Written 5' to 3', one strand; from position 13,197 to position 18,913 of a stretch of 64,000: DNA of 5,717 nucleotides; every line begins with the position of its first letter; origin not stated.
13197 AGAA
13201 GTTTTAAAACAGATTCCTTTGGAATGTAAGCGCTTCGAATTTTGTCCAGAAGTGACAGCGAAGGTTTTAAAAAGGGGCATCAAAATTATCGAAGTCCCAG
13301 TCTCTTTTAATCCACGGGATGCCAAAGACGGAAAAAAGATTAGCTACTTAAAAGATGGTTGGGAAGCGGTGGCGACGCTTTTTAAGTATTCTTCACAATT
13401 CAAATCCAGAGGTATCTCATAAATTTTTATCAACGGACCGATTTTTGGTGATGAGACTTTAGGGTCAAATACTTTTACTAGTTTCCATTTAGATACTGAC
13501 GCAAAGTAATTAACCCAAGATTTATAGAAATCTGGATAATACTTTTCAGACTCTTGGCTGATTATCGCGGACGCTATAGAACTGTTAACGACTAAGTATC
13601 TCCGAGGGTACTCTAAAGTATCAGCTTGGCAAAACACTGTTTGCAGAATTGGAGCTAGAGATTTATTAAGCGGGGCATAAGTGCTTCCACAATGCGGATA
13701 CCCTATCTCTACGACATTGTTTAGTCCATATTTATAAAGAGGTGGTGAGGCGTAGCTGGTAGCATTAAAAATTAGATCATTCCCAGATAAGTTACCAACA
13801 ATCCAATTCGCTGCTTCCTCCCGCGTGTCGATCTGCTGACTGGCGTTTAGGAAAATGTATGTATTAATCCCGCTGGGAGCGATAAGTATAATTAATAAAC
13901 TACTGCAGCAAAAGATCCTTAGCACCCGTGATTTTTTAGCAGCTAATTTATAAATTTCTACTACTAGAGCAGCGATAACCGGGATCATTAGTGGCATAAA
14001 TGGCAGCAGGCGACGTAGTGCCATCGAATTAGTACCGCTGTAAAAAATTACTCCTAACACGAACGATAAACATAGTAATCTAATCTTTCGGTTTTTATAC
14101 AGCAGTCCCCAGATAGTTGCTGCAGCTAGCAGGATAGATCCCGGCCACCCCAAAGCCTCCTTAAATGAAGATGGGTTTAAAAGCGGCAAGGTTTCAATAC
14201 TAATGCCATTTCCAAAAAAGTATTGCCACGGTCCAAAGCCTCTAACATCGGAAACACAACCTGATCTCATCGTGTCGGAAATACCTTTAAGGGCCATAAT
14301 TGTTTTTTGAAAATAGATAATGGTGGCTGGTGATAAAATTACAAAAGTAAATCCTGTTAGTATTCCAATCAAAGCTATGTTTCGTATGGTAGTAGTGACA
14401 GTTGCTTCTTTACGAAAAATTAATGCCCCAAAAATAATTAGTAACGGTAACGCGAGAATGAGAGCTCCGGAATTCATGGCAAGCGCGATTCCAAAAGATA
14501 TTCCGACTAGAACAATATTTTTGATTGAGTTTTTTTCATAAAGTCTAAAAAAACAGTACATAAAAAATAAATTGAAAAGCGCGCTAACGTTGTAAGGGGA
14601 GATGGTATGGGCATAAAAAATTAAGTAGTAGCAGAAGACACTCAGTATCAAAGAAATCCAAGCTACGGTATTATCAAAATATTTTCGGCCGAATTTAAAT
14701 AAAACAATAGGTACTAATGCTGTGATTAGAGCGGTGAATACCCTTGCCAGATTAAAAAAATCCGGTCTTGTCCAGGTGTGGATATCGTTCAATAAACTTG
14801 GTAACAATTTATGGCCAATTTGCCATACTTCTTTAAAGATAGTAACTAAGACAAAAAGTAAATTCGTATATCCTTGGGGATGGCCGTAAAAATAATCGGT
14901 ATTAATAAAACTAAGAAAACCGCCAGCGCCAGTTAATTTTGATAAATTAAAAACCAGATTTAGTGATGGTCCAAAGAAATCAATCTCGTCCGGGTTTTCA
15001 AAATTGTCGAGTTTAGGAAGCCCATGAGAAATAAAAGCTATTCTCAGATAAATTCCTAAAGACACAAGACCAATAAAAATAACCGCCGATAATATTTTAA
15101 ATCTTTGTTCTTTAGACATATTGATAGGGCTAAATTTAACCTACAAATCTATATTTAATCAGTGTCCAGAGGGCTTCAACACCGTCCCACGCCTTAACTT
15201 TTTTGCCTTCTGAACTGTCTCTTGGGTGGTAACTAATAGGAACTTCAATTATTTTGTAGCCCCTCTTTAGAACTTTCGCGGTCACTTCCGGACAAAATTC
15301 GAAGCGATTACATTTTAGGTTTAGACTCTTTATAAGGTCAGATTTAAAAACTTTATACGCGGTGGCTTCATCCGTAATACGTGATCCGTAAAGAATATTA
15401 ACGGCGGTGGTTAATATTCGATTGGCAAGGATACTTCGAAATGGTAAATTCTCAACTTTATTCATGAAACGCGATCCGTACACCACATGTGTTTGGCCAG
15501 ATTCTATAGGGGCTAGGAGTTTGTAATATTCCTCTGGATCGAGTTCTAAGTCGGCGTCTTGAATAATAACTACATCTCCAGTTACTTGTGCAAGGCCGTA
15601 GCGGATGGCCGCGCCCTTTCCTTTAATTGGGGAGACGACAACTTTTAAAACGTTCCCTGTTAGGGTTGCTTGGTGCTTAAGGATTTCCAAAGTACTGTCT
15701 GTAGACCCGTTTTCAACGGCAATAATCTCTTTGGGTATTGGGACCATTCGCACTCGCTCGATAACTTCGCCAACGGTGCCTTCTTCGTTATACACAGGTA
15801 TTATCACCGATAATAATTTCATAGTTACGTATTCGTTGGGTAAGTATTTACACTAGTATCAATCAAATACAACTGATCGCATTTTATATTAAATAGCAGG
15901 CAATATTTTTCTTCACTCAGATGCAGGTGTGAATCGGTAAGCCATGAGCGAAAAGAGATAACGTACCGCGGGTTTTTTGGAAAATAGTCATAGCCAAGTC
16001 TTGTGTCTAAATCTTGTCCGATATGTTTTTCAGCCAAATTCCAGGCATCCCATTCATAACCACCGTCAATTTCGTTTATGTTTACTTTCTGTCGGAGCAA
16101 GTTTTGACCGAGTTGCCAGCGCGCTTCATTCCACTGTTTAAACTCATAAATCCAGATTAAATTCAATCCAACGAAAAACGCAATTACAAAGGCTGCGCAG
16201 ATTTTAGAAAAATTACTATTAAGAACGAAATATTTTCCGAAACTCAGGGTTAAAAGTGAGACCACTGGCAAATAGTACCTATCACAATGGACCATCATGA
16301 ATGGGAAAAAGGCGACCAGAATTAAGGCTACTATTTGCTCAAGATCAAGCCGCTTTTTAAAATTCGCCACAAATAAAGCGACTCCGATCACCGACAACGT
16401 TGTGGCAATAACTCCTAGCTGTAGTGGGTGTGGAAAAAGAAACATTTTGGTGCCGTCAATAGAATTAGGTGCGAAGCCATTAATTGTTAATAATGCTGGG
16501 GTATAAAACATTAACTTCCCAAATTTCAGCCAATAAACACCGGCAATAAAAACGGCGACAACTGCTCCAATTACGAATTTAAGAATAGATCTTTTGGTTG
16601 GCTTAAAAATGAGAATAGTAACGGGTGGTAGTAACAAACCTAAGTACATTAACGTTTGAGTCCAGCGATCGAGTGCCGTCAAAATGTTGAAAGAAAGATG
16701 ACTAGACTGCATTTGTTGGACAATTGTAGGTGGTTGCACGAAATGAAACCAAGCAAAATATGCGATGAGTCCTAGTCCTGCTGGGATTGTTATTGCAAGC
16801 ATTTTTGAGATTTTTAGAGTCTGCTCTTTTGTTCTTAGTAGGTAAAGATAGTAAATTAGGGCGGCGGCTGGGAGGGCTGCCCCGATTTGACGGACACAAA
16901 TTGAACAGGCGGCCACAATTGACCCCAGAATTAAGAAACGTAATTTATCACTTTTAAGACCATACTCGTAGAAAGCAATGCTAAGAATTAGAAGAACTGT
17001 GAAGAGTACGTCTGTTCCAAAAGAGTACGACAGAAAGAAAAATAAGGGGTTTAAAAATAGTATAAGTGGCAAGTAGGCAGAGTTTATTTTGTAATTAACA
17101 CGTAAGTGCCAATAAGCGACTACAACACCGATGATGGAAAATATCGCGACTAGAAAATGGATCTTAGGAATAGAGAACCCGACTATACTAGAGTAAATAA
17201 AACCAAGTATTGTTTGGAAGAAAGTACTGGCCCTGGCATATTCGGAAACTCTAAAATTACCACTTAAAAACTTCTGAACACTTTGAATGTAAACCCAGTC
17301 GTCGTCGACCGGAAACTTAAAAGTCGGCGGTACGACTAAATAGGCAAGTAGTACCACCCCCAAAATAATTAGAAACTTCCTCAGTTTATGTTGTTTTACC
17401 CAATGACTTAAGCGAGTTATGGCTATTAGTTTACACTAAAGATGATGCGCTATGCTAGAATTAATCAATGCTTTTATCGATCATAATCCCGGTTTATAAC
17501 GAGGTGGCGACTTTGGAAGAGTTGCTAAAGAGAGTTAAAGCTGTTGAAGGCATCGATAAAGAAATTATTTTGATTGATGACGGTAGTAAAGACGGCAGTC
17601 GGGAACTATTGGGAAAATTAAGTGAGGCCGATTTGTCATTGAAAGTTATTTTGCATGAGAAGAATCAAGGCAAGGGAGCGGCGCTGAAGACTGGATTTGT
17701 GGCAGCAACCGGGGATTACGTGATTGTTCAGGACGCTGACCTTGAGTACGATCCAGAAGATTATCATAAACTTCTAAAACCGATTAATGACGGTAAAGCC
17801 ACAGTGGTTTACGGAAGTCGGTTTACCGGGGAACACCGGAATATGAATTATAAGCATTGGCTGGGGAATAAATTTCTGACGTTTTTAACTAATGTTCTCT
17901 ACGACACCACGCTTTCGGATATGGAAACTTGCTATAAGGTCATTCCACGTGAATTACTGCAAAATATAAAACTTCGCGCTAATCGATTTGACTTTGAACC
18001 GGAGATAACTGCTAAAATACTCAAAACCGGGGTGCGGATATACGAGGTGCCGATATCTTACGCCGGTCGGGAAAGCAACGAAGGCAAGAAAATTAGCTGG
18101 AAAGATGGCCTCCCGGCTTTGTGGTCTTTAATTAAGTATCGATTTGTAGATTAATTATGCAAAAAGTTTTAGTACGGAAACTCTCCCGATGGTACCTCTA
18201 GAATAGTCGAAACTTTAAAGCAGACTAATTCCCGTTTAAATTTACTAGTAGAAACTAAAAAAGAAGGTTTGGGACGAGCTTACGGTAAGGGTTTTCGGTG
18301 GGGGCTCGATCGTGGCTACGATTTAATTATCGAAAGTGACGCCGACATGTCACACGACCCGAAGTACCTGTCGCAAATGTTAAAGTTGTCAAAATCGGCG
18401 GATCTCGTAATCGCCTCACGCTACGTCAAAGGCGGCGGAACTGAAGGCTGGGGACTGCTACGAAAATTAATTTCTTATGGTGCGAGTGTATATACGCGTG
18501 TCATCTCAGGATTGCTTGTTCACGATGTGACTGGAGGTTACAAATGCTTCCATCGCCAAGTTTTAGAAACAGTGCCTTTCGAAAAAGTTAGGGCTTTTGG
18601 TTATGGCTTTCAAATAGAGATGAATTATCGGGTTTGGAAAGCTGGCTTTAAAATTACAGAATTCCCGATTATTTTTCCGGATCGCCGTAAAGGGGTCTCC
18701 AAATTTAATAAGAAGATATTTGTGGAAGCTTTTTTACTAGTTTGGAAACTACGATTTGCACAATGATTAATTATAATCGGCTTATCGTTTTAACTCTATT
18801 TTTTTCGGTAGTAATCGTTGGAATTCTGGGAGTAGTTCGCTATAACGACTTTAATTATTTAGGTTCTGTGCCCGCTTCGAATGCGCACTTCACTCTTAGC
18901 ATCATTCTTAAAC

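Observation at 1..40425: About 40 kb surface-glycosylation super-island packed with GT-C-fold membrane glycosyltransferase candidates and soluble DPM1-like donor synthases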

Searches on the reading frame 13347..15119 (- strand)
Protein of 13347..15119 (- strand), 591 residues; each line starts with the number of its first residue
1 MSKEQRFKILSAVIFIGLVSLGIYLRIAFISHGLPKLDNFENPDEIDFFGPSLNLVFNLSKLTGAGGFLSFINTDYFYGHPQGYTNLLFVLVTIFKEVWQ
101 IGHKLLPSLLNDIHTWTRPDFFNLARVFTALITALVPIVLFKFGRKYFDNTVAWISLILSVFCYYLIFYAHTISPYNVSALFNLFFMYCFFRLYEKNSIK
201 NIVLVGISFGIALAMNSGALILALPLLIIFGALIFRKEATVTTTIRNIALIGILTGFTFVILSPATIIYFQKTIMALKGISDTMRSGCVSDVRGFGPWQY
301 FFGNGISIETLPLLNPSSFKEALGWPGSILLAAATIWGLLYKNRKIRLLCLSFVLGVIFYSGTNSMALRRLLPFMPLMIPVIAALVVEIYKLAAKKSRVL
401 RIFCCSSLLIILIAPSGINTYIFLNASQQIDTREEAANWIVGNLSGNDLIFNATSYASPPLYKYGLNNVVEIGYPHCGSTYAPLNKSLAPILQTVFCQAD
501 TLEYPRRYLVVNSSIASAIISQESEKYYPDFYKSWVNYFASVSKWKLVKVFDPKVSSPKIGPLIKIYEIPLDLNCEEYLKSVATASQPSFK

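Call 5: search_protein_families(library=pfam, proteins=[window:13347-15119:-], max_evalue=0.01)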
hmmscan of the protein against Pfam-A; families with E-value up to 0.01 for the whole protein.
window:13347-15119:- (591 aa): 2 families
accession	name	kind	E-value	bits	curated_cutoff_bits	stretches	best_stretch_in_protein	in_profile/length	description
PF13231.12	PMT_2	-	5.9e-10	40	26.1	1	125-259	24-153/160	Dolichyl-phosphate-mannose-protein mannosyltransferase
PF03901.23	Glyco_transf_22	-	0.00012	21.8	23.8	1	90-436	63-384/414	Alg9-like mannosyltransferase family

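Call 98: find_related_loci(query=window:13347-15119:-, collection=viral_contigs, flank=8000)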
Query window:13347-15119:- (591 aa) in viral_contigs; peptide patterns used: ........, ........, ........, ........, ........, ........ (x = any residue, [..] = any of these).
5 stretches matched a pattern, but none encodes a relative of the query by tblastn (E <= 1e-3).

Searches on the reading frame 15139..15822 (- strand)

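Call 5: search_protein_families(library=pfam, proteins=[window:15139-15822:-], max_evalue=0.01)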
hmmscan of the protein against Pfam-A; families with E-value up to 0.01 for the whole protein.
window:15139-15822:- (228 aa): 3 families
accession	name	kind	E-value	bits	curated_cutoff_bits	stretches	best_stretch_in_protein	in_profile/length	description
PF00535.33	Glycos_transf_2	-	4.4e-30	105.3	23.3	1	5-164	1-164/168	Glycosyl transferase family 2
PF13641.12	Glyco_tranf_2_3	-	1.4e-08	35.5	27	1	4-124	3-129/230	Glycosyltransferase like family 2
PF10111.15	Glyco_tranf_2_2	-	1.4e-05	25.2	27.3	1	5-106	1-106/276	Glycosyltransferase like family 2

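Call 22: search_protein_families(library=ncbifam, proteins=[window:15139-15822:-], max_evalue=0.001)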
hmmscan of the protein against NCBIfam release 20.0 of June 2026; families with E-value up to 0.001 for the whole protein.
window:15139-15822:- (228 aa): 15 families
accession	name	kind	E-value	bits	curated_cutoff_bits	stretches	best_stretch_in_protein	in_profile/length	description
TIGR04182.1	glyco_TIGR04182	equivalog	2.7e-33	115.6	325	1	5-223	3-216/293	S-layer glycoprotein N-glycosyltransferase AglJ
NF007986.1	PRK10714.1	equivalog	8e-21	74.4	529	1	2-207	6-209/316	undecaprenyl-phosphate 4-deoxy-4-formamido-L-arabinose transferase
NF041391.1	DPhHxTase_Halo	equivalog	1.2e-19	70.2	375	1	10-202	3-187/213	dolichyl-phosphate hexose transferase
NF058614.1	PPMAGASynPpgS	equivalog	4.7e-16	58.9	370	1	6-218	4-216/226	polyprenyl-phospho-N-acetylgalactosaminyl synthase PpgS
NF010496.0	PRK13915.1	equivalog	5.4e-15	55.3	262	1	4-107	33-143/307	glucosyl-3-phosphoglycerate synthase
NF047588.1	GlcsyltransPgfSStrep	equivalog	7e-14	51.7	500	1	4-167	3-167/308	glycosyltransferase PgfS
TIGR04283.1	glyco_like_mftF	equivalog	1e-13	51.4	182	1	4-133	1-125/221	TIGR04283 family arsenosugar biosynthesis glycosyltransferase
TIGR03937.1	PgaC_IcaA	equivalog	6.3e-13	48.4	422.3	1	3-107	46-151/407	poly-beta-1,6-N-acetyl-D-glucosamine synthase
NF007482.0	PRK10073.1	equivalog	2e-12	46.7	423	1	2-139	6-144/334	glycosyltransferase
NF041875.1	EPS_EpsD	equivalog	2.6e-11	43.5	370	1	4-128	1-128/325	exopolysaccharide biosynthesis glycosyltransferase EpsD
TIGR03111.1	glyc2_xrt_Gpos1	hypoth_equivalog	5e-08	32.2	363.95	1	4-108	51-158/439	TIGR03111 family XrtG-associated glycosyltransferase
NF047683.1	TeichurnBiosyTuaG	equivalog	5.5e-07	29.5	400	1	3-106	7-111/252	teichuronic acid biosynthesis protein TuaG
NF038302.1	EPS_HpsE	equivalog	7.8e-06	25.1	300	1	4-118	3-123/307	hormogonium polysaccharide biosynthesis glycosyltransferase HpsE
NF053739.1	GlytfEpsEBac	equivalog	8.6e-06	24.9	450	1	4-110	3-111/265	glycosyltransferase EpsE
TIGR03965.1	mycofact_glyco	equivalog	1.5e-05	24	280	1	4-108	76-181/467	mycofactocin biosynthesis glycosyltransferase MftF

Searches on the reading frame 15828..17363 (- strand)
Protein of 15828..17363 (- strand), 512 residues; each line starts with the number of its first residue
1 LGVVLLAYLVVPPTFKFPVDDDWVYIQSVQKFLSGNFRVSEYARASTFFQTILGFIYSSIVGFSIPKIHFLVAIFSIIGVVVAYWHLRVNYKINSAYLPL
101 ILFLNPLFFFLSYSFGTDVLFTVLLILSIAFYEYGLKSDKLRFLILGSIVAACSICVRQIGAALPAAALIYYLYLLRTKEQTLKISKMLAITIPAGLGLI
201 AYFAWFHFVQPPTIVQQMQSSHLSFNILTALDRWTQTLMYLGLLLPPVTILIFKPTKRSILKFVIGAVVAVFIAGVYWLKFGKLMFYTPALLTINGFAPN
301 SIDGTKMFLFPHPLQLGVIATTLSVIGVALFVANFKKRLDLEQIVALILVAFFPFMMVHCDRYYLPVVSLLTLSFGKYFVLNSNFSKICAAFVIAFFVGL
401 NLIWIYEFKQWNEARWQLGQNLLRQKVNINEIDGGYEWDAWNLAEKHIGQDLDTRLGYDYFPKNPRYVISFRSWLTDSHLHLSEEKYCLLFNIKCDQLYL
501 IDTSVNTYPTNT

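Call 5: search_protein_families(library=pfam, proteins=[window:15828-17363:-], max_evalue=0.01)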
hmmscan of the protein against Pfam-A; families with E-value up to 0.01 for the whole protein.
window:15828-17363:- (512 aa): 1 family
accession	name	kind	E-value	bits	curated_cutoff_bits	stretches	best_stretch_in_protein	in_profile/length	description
PF13231.12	PMT_2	-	1.3e-07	32.4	26.1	1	58-192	14-145/160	Dolichyl-phosphate-mannose-protein mannosyltransferase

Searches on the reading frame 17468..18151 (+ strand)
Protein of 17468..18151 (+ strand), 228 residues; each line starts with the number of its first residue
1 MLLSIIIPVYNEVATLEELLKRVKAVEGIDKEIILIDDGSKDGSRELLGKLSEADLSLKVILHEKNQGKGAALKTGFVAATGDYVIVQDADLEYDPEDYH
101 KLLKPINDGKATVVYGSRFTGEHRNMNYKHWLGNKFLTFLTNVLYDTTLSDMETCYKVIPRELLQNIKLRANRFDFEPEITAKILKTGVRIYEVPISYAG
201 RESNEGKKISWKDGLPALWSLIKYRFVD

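Call 5: search_protein_families(library=pfam, proteins=[window:17468-18151:+], max_evalue=0.01)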
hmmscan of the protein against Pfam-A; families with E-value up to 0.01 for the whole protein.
window:17468-18151:+ (228 aa): 5 families
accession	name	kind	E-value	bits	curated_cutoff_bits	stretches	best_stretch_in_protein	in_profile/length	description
PF00535.33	Glycos_transf_2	-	1.3e-39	136.3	23.3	1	4-166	1-166/168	Glycosyl transferase family 2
PF10111.15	Glyco_tranf_2_2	-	1.3e-05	25.3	27.3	1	4-106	1-106/276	Glycosyltransferase like family 2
PF13641.12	Glyco_tranf_2_3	-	0.00016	22.2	27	1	3-121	3-126/230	Glycosyltransferase like family 2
PF13704.12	Glyco_tranf_2_4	-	0.00032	21.6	27.5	1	11-91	2-81/98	Glycosyl transferase family 2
PF13506.12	Glyco_transf_21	-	0.0048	16.8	21.7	1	69-152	18-99/174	Glycosyl transferase family 21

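Call 22: search_protein_families(library=ncbifam, proteins=[window:17468-18151:+], max_evalue=0.001)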
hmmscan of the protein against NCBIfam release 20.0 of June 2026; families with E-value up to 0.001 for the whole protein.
window:17468-18151:+ (228 aa): 21 families
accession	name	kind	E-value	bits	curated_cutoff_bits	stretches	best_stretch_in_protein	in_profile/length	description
TIGR04182.1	glyco_TIGR04182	equivalog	2.1e-33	115.9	325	1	4-222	3-215/293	S-layer glycoprotein N-glycosyltransferase AglJ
NF007986.1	PRK10714.1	equivalog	5.4e-22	78.2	529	1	3-207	8-209/316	undecaprenyl-phosphate 4-deoxy-4-formamido-L-arabinose transferase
TIGR03937.1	PgaC_IcaA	equivalog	1.7e-20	73.4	422.3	1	3-108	47-152/407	poly-beta-1,6-N-acetyl-D-glucosamine synthase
NF047588.1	GlcsyltransPgfSStrep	equivalog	2.4e-20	73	500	1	1-168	1-168/308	glycosyltransferase PgfS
NF007482.0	PRK10073.1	equivalog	4.3e-19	68.7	423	1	2-104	7-108/334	glycosyltransferase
TIGR04283.1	glyco_like_mftF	equivalog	6.2e-17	61.9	182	1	3-134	1-126/221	TIGR04283 family arsenosugar biosynthesis glycosyltransferase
NF041391.1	DPhHxTase_Halo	equivalog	2.4e-16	59.3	375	1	9-203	3-188/213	dolichyl-phosphate hexose transferase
NF041875.1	EPS_EpsD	equivalog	2.5e-16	60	370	1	3-131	1-131/325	exopolysaccharide biosynthesis glycosyltransferase EpsD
NF047683.1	TeichurnBiosyTuaG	equivalog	8.4e-16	58.4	400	1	2-194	7-196/252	teichuronic acid biosynthesis protein TuaG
NF058614.1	PPMAGASynPpgS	equivalog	4.1e-15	55.8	370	1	5-198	4-196/226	polyprenyl-phospho-N-acetylgalactosaminyl synthase PpgS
TIGR03965.1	mycofact_glyco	equivalog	5.7e-12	45.2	280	1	4-114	77-187/467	mycofactocin biosynthesis glycosyltransferase MftF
TIGR03111.1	glyc2_xrt_Gpos1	hypoth_equivalog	2.8e-11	42.9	363.95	1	4-104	52-154/439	TIGR03111 family XrtG-associated glycosyltransferase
NF050050.1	ProtGlycPglI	equivalog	2e-10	40.6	500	1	3-114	4-116/306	GalNAc(5)-diNAcBac-PP-undecaprenol beta-1,3-glucosyltransferase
NF010496.0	PRK13915.1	equivalog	3.1e-10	39.6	262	1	3-106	33-142/307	glucosyl-3-phosphoglycerate synthase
NF053739.1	GlytfEpsEBac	equivalog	1.3e-07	30.9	450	1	3-91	3-92/265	glycosyltransferase EpsE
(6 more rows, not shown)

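Call 23: search_solved_structures(query=window:17468-18151:+, max_evalue=0.001)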
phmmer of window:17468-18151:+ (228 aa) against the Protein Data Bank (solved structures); distinct sequences matched with E-value up to 0.001: 27.
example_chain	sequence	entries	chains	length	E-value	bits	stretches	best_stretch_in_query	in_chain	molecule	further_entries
5mlz_A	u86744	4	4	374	8.7e-21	77.8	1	2-207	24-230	Dolichol monophosphate mannose synthase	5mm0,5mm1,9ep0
9bhc_C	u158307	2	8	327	1.9e-20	76.6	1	3-207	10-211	Undecaprenyl-phosphate 4-deoxy-4-formamido-L-arabinose transferase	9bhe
8vxh_A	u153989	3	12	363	2.6e-20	76.2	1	3-207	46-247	Undecaprenyl-phosphate 4-deoxy-4-formamido-L-arabinose transferase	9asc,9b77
9hwj_A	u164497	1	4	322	8.8e-20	74.5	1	3-207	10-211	Undecaprenyl-phosphate 4-deoxy-4-formamido-L-arabinose transferase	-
5eke_A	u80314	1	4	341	4.4e-13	52.6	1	3-122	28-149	Uncharacterized glycosyltransferase sll0501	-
5ekp_C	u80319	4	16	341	4.4e-13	52.6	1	3-122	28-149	Uncharacterized glycosyltransferase sll0501 | Glycosyltransferase sll0501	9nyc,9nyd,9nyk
9nye_A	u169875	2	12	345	4.6e-13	52.5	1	3-122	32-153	Glycosyltransferase sll0501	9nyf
3bcv_A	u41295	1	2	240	2.7e-10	43.5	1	3-100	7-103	Putative glycosyltransferase protein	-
2z87_A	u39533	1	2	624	3.1e-09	40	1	3-112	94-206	Chondroitin synthase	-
2z86_A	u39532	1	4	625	3.1e-09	40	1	3-112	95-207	Chondroitin synthase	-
5hea_A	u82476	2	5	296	9.8e-09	38.3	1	2-99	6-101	Putative glycosyltransferase (GalT1)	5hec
6yv7_B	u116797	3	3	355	2.4e-08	37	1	4-97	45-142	Glycosyl transferase, family 2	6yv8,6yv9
6yv7_A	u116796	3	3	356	2.5e-08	37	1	4-97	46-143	Glycosyl transferase, family 2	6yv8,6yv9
4y6n_A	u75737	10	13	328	2e-06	30.8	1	3-93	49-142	Glucosyl-3-phosphoglycerate synthase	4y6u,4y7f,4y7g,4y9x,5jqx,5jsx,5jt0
3e25_A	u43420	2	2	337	2.2e-06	30.7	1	3-93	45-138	Putative uncharacterized protein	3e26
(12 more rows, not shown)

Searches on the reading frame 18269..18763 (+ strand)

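Call 5: search_protein_families(library=pfam, proteins=[window:18269-18763:+], max_evalue=0.01)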
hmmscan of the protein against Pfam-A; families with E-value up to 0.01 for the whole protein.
window:18269-18763:+ (165 aa): 2 families
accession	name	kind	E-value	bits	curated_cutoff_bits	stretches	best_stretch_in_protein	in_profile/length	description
PF00535.33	Glycos_transf_2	-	5e-06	27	23.3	1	7-101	72-166/168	Glycosyl transferase family 2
PF13506.12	Glyco_transf_21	-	0.00029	20.8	21.7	1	17-102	31-117/174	Glycosyl transferase family 21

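Call 22: search_protein_families(library=ncbifam, proteins=[window:18269-18763:+], max_evalue=0.001)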
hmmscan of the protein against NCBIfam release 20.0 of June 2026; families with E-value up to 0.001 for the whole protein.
window:18269-18763:+ (165 aa): 2 families
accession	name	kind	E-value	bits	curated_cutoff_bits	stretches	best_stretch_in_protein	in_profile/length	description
NF041391.1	DPhHxTase_Halo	equivalog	1.3e-06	27.5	375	1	18-143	70-189/213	dolichyl-phosphate hexose transferase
TIGR04182.1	glyco_TIGR04182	equivalog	2.3e-05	24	325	1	13-142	71-196/293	S-layer glycoprotein N-glycosyltransferase AglJ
